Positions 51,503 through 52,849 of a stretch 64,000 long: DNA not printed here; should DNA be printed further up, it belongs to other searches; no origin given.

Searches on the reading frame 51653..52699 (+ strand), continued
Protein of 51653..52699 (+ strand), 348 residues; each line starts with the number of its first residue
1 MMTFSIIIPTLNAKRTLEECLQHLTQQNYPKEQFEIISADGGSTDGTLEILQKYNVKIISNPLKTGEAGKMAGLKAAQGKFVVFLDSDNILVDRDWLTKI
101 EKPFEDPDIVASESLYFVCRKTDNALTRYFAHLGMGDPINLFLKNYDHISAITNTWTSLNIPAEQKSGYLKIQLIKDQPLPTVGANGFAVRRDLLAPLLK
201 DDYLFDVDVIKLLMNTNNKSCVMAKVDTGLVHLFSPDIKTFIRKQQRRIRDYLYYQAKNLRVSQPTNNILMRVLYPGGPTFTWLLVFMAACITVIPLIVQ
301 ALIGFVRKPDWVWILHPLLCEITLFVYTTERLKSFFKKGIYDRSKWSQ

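Call 16: find_encoding_contigs(protein=P0021, flank=6000, max_places=2)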
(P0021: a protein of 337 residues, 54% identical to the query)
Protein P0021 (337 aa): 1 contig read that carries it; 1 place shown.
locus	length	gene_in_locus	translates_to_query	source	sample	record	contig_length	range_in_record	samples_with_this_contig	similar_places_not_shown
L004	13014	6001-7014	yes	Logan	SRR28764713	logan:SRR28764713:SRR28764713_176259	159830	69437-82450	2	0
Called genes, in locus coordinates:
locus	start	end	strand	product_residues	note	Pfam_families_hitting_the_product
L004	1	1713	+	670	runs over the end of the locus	PF13231:PMT_2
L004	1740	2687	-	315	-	-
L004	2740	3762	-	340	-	PF00106:adh_short (faint), PF01073:3Beta_HSD, PF01370:Epimerase, PF02719:Polysacc_synt_2 (weak), PF04321:RmlD_sub_bind, PF07993:NAD_binding_4, PF16363:GDP_Man_Dehyd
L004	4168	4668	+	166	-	-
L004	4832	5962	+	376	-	PF20706:GT4-conflict (weak), PF00534:Glycos_transf_1, PF13692:Glyco_trans_1_4, PF13524:Glyco_trans_1_2 (faint)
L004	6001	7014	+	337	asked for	PF00535:Glycos_transf_2, PF13641:Glyco_tranf_2_3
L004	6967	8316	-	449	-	-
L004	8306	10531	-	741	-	-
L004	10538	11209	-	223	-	PF13489:Methyltransf_23, PF13847:Methyltransf_31, PF08241:Methyltransf_11, PF08242:Methyltransf_12, PF13649:Methyltransf_25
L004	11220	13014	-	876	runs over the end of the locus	PF00535:Glycos_transf_2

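Call 20: find_encoding_contigs(protein=P0002, flank=8000, max_places=2)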
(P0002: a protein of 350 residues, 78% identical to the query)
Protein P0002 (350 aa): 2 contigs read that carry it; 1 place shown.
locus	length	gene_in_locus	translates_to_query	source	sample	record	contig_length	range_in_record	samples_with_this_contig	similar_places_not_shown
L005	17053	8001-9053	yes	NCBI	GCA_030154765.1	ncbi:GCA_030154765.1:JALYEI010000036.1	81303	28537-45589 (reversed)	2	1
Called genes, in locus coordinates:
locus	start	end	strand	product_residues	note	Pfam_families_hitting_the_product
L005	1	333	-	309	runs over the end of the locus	PF00535:Glycos_transf_2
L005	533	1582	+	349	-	PF13579:Glyco_trans_4_4 (weak), PF13439:Glyco_transf_4, PF00534:Glycos_transf_1, PF13692:Glyco_trans_1_4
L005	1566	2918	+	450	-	PF01943:Polysacc_synt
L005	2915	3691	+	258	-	PF00535:Glycos_transf_2, PF10111:Glyco_tranf_2_2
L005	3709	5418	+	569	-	PF02366:PMT, PF13231:PMT_2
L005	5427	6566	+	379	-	PF13439:Glyco_transf_4 (weak), PF20706:GT4-conflict, PF00534:Glycos_transf_1, PF13692:Glyco_trans_1_4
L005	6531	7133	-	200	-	-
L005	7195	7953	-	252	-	PF00106:adh_short, PF08659:KR, PF13561:adh_short_C2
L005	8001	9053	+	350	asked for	PF00535:Glycos_transf_2, PF13641:Glyco_tranf_2_3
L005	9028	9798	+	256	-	PF01872:RibD_C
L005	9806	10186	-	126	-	-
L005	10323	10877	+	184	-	PF06210:DUF1003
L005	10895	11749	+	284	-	PF00903:Glyoxalase, PF12681:Glyoxalase_2 (faint), PF22677:Ble-like_N (faint), PF00903:Glyoxalase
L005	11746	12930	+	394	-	PF06224:AlkZ-like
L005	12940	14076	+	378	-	PF13439:Glyco_transf_4, PF13579:Glyco_trans_4_4, PF20706:GT4-conflict, PF00534:Glycos_transf_1, PF13692:Glyco_trans_1_4, PF13524:Glyco_trans_1_2 (weak)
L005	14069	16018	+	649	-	-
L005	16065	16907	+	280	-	PF01209:Ubie_methyltran, PF02353:CMAS (weak), PF05175:MTS, PF13489:Methyltransf_23, PF13847:Methyltransf_31, PF08241:Methyltransf_11, PF08242:Methyltransf_12, PF13649:Methyltransf_25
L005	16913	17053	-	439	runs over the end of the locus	PF01266:DAO (faint), PF01593:Amino_oxidase, PF03486:HI0933_like (faint), PF13450:NAD_binding_8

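Call 21: find_encoding_contigs(protein=P0006, flank=8000, max_places=2)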
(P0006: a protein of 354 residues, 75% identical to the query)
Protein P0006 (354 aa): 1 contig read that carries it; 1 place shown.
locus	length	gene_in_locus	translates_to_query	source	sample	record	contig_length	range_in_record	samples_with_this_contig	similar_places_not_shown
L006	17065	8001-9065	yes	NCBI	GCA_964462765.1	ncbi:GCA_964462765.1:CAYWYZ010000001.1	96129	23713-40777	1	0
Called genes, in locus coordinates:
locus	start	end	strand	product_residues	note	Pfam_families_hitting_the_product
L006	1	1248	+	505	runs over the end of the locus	PF00890:FAD_binding_2 (weak), PF01593:Amino_oxidase, PF13450:NAD_binding_8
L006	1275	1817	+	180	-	-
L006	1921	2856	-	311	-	PF00535:Glycos_transf_2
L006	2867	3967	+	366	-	PF13439:Glyco_transf_4, PF13579:Glyco_trans_4_4 (weak), PF00534:Glycos_transf_1, PF13692:Glyco_trans_1_4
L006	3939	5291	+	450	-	PF01943:Polysacc_synt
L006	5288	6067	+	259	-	PF00535:Glycos_transf_2, PF10111:Glyco_tranf_2_2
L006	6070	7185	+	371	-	PF13439:Glyco_transf_4, PF20706:GT4-conflict, PF00534:Glycos_transf_1, PF13692:Glyco_trans_1_4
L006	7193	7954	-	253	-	PF00106:adh_short, PF08659:KR, PF13561:adh_short_C2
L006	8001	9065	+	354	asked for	PF00535:Glycos_transf_2, PF13641:Glyco_tranf_2_3, PF13704:Glyco_tranf_2_4 (faint)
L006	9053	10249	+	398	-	PF13439:Glyco_transf_4, PF13579:Glyco_trans_4_4, PF20706:GT4-conflict, PF00534:Glycos_transf_1, PF13692:Glyco_trans_1_4, PF13524:Glyco_trans_1_2 (weak)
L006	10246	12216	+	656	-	-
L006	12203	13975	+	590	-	-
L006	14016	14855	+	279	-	PF01209:Ubie_methyltran, PF05175:MTS (weak), PF13489:Methyltransf_23, PF07021:MetW (weak), PF13847:Methyltransf_31, PF08241:Methyltransf_11, PF08242:Methyltransf_12, PF13649:Methyltransf_25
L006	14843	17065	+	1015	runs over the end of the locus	PF00535:Glycos_transf_2, PF10111:Glyco_tranf_2_2, PF13641:Glyco_tranf_2_3, PF13632:Glyco_trans_2_3 (weak)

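Call 23: find_encoding_contigs(protein=P0001, flank=3000, max_places=3)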
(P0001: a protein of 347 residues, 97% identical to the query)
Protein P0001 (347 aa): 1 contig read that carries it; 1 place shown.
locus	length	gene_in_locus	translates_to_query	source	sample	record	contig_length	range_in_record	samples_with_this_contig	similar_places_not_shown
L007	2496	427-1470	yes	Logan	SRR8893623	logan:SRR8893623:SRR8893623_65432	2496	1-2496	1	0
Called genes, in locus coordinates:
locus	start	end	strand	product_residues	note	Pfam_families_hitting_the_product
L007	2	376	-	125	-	?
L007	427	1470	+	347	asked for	PF00535:Glycos_transf_2, PF13641:Glyco_tranf_2_3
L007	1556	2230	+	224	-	PF02585:PIG-L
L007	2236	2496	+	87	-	?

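Call 30: find_related_loci(query=A1, collection=genome_contigs, flank=10000)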
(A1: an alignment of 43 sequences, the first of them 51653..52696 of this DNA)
Query A1 (348 aa) in genome_contigs; peptide patterns used: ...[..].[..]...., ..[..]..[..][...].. (x = any residue, [..] = any of these).
469 stretches matched a pattern; 441 encode a relative of the query (tblastn E <= 1e-3); the best 80 are kept; 80 distinct loci.
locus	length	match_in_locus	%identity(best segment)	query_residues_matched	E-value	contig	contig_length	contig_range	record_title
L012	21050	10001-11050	78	1-348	0e+0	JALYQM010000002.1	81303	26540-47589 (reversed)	MAG: bacterium isolate MDV bin63 SD1454-56_k127_19502, whole genome shotgun sequence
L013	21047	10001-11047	74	2-348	0e+0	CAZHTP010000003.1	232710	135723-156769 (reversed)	MAG TPA_asm: uncultured Gammaproteobacteria bacterium isolate SRP192515_co2_50 genome assembly, contig: NODE_21_length_2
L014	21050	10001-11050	62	1-348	3e-152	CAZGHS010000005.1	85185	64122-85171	MAG TPA_asm: uncultured Gammaproteobacteria bacterium isolate SRP286056_co1_760 genome assembly, contig: NODE_220_length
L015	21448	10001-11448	48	3-348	4e-103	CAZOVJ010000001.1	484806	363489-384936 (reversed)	MAG TPA_asm: uncultured Gammaproteobacteria bacterium isolate SRP068000_co4_46 genome assembly, contig: NODE_3_length_48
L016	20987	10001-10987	46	5-348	7e-101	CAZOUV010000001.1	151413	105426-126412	MAG TPA_asm: uncultured Gammaproteobacteria bacterium isolate SRP319275_co4_254 genome assembly, contig: NODE_50_length_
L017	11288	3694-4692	49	3-348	4e-99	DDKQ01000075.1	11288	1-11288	MAG TPA_asm: Candidatus Subteraquimicrobium carltonvillense isolate UBA2594 UBA2594_contig_228, whole genome shotgun seq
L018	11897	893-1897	47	2-348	8e-99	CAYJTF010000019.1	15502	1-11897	MAG TPA_asm: uncultured archaeon isolate ERP125453_co1_357 genome assembly, contig: NODE_3944_length_15502_cov_6.617919,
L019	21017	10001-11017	47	3-348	2e-98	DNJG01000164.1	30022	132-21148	MAG TPA_asm: Nitrospinota bacterium isolate UBA9963 contig_996, whole genome shotgun sequence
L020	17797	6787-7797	47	3-348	3e-101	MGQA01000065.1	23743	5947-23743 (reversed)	MAG: Deltaproteobacteria bacterium GWF2_42_12 gwf2_scaffold_2892, whole genome shotgun sequence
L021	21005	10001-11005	46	1-348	2e-97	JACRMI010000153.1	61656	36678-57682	MAG: Chloroflexi bacterium isolate NC_groundwater_1903_Pr3_S2p5_53_18 SR2-18-S2p5_coassembly_scaffold_308807, whole geno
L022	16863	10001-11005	46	3-348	6e-97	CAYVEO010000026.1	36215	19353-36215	MAG TPA_asm: uncultured Planctomycetia bacterium isolate SRP090828_co3_47 genome assembly, contig: NODE_143_length_36215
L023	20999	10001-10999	47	2-347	5e-97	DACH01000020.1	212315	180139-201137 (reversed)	MAG TPA_asm: Archaeoglobus sp. UBA234 UBA234_contig_7, whole genome shotgun sequence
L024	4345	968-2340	46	5-348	2e-97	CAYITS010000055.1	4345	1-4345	MAG TPA_asm: uncultured Gammaproteobacteria bacterium isolate ERP119705_co3_637 genome assembly, contig: NODE_28412_leng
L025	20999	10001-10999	46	3-348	6e-97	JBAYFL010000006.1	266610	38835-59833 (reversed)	MAG: Verrucomicrobiia bacterium isolate SO_2016_GW1_10 scaffold00064_OW334_2016, whole genome shotgun sequence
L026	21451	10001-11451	49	5-348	1e-96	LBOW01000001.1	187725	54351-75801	MAG: Candidatus Woesebacteria bacterium GW2011_GWB1_33_22 UR35_C0001, whole genome shotgun sequence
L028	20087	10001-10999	47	3-348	1e-96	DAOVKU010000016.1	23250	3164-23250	MAG TPA_asm: Candidatus Omnitrophota bacterium isolate CSMAG_1427 CSMAG_1427_k141_4272996_length_23250_cov_10.9952, whol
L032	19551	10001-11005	44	5-348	3e-96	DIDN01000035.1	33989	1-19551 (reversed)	MAG TPA_asm: Deltaproteobacteria bacterium UBA5799 UBA5799_contig_2225, whole genome shotgun sequence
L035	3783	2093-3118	43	3-348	9e-97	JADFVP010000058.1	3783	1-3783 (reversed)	MAG: Proteobacteria bacterium isolate C1.bin.21 k83_832974, whole genome shotgun sequence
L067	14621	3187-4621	45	2-348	2e-92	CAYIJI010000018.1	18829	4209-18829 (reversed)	MAG TPA_asm: uncultured Candidatus Saccharibacteria bacterium isolate ERP119705_co23_573 genome assembly, contig: NODE_2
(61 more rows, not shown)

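Call 35: predict_structure(alignment_id=A1)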
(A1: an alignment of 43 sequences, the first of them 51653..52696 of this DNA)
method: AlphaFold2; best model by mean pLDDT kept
length: 348 residues; sequences in the alignment: 43
mean_pLDDT: 89.8   pTM: 0.88
mean pLDDT of the five models: 89.8, 89.2, 88.9, 87.9, 86.9
residues with pLDDT >= 90: 242; 70-90: 78; 50-70: 23; < 50: 5
segments of 3 or more residues with pLDDT < 50: none
pLDDT, mean of each block of 10 residues (from residue 1): 95 95 98 97 96 98 91 97 96 97 96 96 96 94 92 93 95 88 84 94 86 85 96 91 89 73 52 55 91 98 98 98 94 81 66
secondary structure, 60 per line:
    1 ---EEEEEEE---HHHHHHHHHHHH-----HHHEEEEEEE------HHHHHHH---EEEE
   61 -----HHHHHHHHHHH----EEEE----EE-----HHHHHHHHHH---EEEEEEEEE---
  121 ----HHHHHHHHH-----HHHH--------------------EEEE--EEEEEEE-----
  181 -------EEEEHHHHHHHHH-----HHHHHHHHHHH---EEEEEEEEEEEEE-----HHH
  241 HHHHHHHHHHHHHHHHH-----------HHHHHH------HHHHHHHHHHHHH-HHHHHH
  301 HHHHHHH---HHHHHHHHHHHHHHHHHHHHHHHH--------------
elements in order: E4-10 H14-25 E34-40 H47-53 E57-60 H66-76 E81-84 H96-105 E109-117 H125-133 H139-142 E163-166 E169-175 E188-191 H192-200 H206-216 E220-232 H238-257 H269-274 H281-293 H295-307 H311-334

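Call 41: fold_search(model_id=the predicted structure, library=pdb)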
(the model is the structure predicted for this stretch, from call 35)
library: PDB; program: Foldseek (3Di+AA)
matches with E <= 10: 1437; with E <= 0.001: 370
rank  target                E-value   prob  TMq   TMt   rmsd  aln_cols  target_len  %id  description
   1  6yv7_B                5.7e-11  1.00  0.52  0.52   9.6       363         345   16  Mannosyltransferase PcManGT from Pyrobaculum calidifontis (released 2020-07-22)
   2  6yv7_A                8.6e-11  1.00  0.53  0.53   7.3       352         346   18  Mannosyltransferase PcManGT from Pyrobaculum calidifontis (released 2020-07-22)
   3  9b8v_E                1.0e-10  1.00  0.53  0.25   7.9       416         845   13  AlphaFold2 informed cryo-EM model of the E. coli cellulose synthase BcsAG3B6 complex (released 2025-02-19)
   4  5tzi                  1.2e-10  1.00  0.43  0.44  14.0       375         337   18  Crystal structure of S. aureus TarS 1-349 (released 2017-01-04)
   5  4p00_A                1.9e-10  1.00  0.53  0.28  10.2       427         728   12  Bacterial Cellulose Synthase in complex with cyclic-di-GMP and UDP (released 2014-04-09)
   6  5tzk                  2.2e-10  1.00  0.45  0.46  14.4       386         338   17  Crystal structure of S. aureus TarS 1-349 in complex with UDP (released 2017-01-04)
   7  5hea_A                3.0e-10  1.00  0.42  0.51  10.4       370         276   15  CgT structure in hexamer (released 2016-08-31)
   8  9omn_B                4.5e-10  1.00  0.46  0.57  12.2       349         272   15  WrtF fucosyltransferase - GDP-2-deoxy-2-fluoro-beta-L-fucose (released 2025-10-29)
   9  6p61_B                5.4e-10  1.00  0.31  0.56   1.9       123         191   30  Structure of a Glycosyltransferase from Leptospira borgpetersenii serovar Hardjo-bovis (strain JB197) (released 2019-07-10)
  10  6p61_C                7.3e-10  1.00  0.42  0.74   5.3       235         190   22  Structure of a Glycosyltransferase from Leptospira borgpetersenii serovar Hardjo-bovis (strain JB197) (released 2019-07-10)
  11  9fnn_A                8.7e-10  1.00  0.50  0.24  12.3       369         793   14  Cryo-EM structure of the c-di-GMP-saturated 'crown'less Bcs macrocomplex for cellulose secretion in E. coli (released 2024-10-16)
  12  9omk_B                9.2e-10  1.00  0.46  0.61  10.9       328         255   14  WrtF fucosyltransferase - trisaccharide acceptor (released 2025-10-29)
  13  6h4m_I                1.4e-09  1.00  0.43  0.47  13.3       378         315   16  TarP-UDP-GlcNAc-3RboP (released 2018-09-26)
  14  6h4f_F                1.5e-09  1.00  0.43  0.47  13.1       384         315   15  TarP-3RboP (released 2018-09-26)
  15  9bhc_B                1.5e-09  1.00  0.39  0.43  16.3       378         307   15  Salmonella undecaprenyl-phosphate 4-deoxy-4-formamido-L-arabinose transferase (ArnC) (released 2025-02-12)
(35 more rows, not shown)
